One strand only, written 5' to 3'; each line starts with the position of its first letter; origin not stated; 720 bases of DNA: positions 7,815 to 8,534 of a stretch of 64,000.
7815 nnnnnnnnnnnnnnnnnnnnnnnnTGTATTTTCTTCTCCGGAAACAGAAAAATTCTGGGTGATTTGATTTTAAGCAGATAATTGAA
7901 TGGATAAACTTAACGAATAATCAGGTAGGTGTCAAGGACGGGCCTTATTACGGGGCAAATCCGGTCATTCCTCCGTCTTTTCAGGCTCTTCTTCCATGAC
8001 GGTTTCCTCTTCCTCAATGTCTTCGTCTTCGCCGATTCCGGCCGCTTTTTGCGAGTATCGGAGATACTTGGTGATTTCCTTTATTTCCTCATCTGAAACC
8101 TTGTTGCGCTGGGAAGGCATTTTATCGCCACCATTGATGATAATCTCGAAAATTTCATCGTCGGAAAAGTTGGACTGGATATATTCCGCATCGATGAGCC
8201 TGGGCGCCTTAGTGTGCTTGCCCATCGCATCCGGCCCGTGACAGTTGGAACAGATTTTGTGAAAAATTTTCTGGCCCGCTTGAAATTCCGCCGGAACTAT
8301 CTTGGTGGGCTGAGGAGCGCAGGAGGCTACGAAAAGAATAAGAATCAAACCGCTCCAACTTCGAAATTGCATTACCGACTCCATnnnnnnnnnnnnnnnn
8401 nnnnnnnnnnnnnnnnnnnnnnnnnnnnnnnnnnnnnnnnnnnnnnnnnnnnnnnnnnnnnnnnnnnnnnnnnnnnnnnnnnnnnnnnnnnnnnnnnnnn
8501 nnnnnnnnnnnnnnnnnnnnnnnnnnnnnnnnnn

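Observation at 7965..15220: B12-riboswitch uptake operon runs on into three non-canonical genes (494-aa TonB-like, 9-repeat Ca-loop protein, lipoprotein cytochrome c)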

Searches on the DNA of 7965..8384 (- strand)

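Call 24: search_rna_families(sources=[L009, L010, L011, L012, L013, L014, L015], threshold=gathering)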
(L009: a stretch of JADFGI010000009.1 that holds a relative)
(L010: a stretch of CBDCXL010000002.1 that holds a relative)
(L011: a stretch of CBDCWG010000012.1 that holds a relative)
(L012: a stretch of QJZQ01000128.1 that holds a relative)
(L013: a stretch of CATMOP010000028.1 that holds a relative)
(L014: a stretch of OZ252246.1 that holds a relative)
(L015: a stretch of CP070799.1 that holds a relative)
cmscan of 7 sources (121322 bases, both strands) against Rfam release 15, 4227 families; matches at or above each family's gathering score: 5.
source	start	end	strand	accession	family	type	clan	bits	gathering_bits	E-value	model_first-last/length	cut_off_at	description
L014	5525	5724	-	RF00174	Cobalamin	Cis-reg; riboswitch;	CL00101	111.7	31.5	7.1e-27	1-189/189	no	Cobalamin riboswitch aptamer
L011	4039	4204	+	RF00174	Cobalamin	Cis-reg; riboswitch;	CL00101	104.1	31.5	1.1e-24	1-189/189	no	Cobalamin riboswitch aptamer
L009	3098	3287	+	RF00174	Cobalamin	Cis-reg; riboswitch;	CL00101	90.3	31.5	9.3e-21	1-189/189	no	Cobalamin riboswitch aptamer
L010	3689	3859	+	RF00174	Cobalamin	Cis-reg; riboswitch;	CL00101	88.4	31.5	3.2e-20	1-189/189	no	Cobalamin riboswitch aptamer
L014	4884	5047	-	RF00174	Cobalamin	Cis-reg; riboswitch;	CL00101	85.4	31.5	2.4e-19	1-189/189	no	Cobalamin riboswitch aptamer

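Call 25: search_rna_families(sources=[L016, L017, L018, L019, L020, L024, L022], threshold=gathering)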
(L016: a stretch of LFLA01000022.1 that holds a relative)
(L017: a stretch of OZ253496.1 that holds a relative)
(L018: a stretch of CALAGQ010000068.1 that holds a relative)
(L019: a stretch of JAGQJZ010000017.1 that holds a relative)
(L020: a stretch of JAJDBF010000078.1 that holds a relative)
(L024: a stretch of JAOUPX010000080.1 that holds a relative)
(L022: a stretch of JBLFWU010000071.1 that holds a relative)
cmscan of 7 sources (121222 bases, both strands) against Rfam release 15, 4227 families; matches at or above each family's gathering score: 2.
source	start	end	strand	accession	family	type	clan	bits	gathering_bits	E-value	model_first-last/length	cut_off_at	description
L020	2509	2678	+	RF00174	Cobalamin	Cis-reg; riboswitch;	CL00101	98.8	31.5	3.5e-23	1-189/189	no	Cobalamin riboswitch aptamer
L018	130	294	+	RF00174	Cobalamin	Cis-reg; riboswitch;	CL00101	81.8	31.5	2.6e-18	1-189/189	no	Cobalamin riboswitch aptamer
